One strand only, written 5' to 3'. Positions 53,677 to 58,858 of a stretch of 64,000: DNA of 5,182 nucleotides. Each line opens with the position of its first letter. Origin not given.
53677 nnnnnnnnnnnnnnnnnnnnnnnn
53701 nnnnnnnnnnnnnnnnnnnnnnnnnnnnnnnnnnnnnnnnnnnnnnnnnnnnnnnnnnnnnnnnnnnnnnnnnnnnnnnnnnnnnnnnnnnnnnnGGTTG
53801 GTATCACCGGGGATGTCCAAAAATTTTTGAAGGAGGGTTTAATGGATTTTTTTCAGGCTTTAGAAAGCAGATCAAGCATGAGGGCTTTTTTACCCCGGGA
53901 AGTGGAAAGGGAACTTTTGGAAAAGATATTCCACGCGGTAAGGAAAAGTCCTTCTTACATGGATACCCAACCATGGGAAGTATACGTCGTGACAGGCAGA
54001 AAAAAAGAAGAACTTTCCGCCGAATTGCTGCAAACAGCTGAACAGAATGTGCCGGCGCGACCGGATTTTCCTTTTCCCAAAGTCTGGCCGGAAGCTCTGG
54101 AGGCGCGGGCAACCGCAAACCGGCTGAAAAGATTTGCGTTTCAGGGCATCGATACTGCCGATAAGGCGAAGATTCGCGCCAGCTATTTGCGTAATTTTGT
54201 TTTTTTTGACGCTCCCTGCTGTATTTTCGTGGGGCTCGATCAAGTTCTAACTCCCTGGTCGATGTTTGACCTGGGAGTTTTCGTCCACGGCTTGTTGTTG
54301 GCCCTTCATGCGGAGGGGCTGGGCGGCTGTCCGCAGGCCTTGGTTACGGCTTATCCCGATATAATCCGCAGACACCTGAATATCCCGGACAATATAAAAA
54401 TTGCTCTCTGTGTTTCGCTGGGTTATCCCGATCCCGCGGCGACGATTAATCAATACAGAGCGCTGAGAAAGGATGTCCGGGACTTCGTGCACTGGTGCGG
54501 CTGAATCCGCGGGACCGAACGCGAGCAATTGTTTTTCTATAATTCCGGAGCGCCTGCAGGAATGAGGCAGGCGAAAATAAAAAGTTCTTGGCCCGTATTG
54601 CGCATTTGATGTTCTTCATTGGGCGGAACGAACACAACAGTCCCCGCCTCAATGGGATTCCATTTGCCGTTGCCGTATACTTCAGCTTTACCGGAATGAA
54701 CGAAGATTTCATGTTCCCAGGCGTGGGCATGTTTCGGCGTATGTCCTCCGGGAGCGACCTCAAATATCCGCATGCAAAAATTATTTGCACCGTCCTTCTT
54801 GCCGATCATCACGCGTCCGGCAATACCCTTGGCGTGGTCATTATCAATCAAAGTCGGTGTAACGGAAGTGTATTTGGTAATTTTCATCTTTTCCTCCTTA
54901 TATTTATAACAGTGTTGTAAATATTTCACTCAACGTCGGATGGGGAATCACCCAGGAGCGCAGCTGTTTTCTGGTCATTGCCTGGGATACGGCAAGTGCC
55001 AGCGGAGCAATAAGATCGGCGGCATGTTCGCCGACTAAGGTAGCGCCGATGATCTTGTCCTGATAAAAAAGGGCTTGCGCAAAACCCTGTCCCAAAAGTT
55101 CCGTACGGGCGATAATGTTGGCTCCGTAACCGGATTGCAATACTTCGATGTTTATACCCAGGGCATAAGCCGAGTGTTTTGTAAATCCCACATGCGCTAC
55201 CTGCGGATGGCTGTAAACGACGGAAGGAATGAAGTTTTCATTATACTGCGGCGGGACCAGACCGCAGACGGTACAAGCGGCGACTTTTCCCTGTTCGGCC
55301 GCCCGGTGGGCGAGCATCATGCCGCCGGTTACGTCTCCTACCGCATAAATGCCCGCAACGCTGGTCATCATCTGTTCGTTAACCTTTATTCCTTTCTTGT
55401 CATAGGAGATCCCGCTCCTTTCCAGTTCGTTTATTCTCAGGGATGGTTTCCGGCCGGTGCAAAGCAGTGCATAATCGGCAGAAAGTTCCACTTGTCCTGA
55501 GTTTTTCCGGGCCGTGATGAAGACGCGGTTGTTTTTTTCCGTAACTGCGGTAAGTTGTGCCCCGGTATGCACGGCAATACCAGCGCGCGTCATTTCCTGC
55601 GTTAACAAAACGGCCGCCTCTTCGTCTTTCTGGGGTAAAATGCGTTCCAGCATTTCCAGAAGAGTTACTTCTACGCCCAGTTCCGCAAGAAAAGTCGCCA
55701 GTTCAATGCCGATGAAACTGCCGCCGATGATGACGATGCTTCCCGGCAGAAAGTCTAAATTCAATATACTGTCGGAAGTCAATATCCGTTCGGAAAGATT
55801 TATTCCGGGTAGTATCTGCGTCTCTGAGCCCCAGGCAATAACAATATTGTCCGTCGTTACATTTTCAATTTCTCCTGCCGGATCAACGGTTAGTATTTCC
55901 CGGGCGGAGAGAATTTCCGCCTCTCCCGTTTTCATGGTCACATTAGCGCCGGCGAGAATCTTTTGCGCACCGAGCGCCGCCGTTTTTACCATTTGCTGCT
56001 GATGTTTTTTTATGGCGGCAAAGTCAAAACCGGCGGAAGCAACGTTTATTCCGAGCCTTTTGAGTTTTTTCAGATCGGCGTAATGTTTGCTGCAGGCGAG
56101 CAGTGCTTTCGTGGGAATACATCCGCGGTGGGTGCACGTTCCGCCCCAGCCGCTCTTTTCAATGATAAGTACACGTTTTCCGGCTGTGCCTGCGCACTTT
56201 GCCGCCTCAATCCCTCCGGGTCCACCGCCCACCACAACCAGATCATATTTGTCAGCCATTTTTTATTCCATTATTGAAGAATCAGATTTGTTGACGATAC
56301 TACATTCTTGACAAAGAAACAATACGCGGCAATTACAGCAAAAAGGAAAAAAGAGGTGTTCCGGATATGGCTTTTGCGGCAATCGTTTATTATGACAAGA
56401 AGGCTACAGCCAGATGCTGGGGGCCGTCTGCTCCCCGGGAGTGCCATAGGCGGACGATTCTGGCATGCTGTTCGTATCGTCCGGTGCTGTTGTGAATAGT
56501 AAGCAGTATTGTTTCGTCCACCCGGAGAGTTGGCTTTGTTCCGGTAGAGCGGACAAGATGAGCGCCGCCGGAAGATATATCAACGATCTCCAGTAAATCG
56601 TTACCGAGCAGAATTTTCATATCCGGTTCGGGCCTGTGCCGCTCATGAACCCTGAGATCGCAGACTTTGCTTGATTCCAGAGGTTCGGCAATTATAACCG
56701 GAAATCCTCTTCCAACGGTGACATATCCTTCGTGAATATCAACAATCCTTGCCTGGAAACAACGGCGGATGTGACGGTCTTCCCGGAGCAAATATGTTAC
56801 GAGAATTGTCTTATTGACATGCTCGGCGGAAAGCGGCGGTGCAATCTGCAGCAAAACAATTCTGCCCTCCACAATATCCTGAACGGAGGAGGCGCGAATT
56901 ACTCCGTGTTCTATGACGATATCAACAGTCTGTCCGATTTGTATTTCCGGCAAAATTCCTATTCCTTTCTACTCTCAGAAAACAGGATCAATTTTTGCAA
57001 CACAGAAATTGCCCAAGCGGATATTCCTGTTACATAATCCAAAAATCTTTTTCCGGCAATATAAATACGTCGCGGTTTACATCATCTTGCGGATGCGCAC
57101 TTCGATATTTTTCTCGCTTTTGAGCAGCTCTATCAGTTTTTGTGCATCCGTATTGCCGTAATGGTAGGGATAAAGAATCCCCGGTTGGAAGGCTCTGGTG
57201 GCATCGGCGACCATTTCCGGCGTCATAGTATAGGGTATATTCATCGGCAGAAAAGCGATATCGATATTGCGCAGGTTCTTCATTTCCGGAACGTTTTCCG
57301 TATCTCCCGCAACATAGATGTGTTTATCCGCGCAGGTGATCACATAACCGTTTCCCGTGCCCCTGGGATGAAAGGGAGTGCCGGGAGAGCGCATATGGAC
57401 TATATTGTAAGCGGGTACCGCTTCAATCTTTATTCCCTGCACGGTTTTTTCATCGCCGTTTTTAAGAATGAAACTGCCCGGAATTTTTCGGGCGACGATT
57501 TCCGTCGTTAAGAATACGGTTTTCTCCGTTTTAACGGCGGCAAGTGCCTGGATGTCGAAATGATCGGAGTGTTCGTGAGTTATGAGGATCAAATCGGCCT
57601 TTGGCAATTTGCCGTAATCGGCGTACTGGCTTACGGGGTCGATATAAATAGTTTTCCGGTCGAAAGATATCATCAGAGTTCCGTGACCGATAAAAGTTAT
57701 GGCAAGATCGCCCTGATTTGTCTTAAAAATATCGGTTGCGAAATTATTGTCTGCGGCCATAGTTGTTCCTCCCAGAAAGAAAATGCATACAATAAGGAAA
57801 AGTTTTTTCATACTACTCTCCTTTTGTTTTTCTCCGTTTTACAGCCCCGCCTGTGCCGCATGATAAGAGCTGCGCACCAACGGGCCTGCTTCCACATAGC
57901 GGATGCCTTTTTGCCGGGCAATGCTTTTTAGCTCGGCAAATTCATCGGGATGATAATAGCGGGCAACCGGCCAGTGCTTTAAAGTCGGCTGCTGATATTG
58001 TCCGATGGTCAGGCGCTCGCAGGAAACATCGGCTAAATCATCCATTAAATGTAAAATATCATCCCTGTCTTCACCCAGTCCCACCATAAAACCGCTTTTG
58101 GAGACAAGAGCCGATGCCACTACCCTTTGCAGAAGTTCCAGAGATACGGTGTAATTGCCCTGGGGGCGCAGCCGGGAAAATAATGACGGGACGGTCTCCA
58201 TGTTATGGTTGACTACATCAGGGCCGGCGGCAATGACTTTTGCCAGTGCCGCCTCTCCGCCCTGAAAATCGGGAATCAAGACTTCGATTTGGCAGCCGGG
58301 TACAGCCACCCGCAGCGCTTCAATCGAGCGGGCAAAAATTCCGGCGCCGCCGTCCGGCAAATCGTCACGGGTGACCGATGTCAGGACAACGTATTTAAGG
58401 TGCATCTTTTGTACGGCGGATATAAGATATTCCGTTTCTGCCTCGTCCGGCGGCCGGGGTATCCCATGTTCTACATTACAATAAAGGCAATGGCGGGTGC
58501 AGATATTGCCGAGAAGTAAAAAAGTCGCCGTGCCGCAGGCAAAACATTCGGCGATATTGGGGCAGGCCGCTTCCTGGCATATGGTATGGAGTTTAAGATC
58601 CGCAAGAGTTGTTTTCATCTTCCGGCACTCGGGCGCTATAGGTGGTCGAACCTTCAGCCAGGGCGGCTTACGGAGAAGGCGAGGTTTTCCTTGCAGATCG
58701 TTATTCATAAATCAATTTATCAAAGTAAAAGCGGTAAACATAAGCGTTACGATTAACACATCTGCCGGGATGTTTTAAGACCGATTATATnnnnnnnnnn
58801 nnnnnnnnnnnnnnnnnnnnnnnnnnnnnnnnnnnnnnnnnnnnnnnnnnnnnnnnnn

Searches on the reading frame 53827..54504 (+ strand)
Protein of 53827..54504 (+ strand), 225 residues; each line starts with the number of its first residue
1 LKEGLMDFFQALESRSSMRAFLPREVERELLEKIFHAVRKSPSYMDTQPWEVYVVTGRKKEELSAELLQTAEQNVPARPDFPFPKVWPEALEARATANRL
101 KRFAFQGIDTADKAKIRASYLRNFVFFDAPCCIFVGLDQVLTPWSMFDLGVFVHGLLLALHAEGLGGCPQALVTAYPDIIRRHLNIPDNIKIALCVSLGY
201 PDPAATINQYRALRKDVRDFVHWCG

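Call 59: search_protein_families(library=pfam, proteins=[window:53827-54504:+], max_evalue=0.000001)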
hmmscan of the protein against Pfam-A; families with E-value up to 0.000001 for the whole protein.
window:53827-54504:+ (225 aa): 1 family
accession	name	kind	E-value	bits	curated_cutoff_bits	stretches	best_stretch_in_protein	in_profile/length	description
PF00881.29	Nitroreductase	-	1.6e-27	97.1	23.5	1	13-200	2-167/167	Nitroreductase family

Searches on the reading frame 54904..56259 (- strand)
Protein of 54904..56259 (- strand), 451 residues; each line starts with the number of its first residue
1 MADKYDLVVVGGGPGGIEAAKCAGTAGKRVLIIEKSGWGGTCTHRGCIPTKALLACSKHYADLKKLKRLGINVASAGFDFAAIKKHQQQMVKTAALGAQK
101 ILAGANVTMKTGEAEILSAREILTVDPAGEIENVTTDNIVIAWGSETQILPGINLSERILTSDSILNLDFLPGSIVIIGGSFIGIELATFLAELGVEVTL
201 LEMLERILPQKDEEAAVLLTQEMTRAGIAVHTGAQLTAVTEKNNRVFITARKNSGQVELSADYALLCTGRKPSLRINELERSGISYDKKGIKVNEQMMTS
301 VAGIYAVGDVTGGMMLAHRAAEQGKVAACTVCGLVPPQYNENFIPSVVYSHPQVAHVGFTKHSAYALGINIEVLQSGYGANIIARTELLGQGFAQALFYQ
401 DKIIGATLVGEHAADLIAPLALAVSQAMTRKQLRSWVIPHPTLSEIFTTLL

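Call 91: search_protein_families(library=pfam, proteins=[window:54904-56259:-], max_evalue=0.000001)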
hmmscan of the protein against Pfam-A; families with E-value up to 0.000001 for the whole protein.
window:54904-56259:- (451 aa): 6 families
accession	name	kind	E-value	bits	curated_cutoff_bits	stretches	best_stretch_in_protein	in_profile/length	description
PF07992.20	Pyr_redox_2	-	5.5e-61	207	26.1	1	5-324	1-291/291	Pyridine nucleotide-disulphide oxidoreductase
PF00070.33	Pyr_redox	-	8.7e-24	84.3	22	1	174-245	1-72/82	Pyridine nucleotide-disulphide oxidoreductase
PF02852.28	Pyr_redox_dim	-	4.8e-20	72.2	25.3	1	344-449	1-108/110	Pyridine nucleotide-disulphide oxidoreductase, dimerisation domain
PF13738.12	Pyr_redox_3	-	9.6e-15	55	30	1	8-308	1-305/305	Pyridine nucleotide-disulphide oxidoreductase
PF12831.13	FAD_oxidored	-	2.8e-11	43.8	27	1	6-49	1-45/416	FAD dependent oxidoreductase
PF01494.25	FAD_binding_3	-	4.4e-09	36.5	22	0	5-38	2-35/349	FAD binding domain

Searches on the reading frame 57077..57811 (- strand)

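Call 91: search_protein_families(library=pfam, proteins=[window:57077-57811:-], max_evalue=0.000001)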
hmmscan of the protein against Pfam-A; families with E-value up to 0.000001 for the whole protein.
window:57077-57811:- (244 aa): 2 families
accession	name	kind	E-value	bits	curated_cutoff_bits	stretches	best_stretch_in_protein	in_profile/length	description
PF13483.12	Lactamase_B_3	-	5.3e-23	82.2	24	1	38-217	2-160/160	Beta-lactamase superfamily domain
PF12706.13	Lactamase_B_2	-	1.3e-16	61.2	27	1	67-218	26-200/200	Beta-lactamase superfamily domain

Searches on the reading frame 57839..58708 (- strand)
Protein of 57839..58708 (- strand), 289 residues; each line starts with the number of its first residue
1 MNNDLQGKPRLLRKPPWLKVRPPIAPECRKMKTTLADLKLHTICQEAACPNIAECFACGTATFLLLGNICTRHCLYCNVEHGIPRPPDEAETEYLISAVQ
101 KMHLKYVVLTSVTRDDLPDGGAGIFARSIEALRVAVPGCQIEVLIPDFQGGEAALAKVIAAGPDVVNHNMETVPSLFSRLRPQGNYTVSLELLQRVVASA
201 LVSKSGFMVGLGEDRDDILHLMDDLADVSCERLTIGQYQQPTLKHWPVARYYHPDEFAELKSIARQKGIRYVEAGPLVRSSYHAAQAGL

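Call 91: search_protein_families(library=pfam, proteins=[window:57839-58708:-], max_evalue=0.000001)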
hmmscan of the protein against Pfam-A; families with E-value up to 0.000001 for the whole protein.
window:57839-58708:- (289 aa): 2 families
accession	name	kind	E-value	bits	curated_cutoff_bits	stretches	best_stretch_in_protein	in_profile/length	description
PF04055.27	Radical_SAM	-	2.3e-17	64.1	29.5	1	66-225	3-166/166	Radical SAM superfamily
PF16881.10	LIAS_N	-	8.8e-09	36.2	27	1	8-49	55-96/96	N-terminal domain of lipoyl synthase of Radical_SAM family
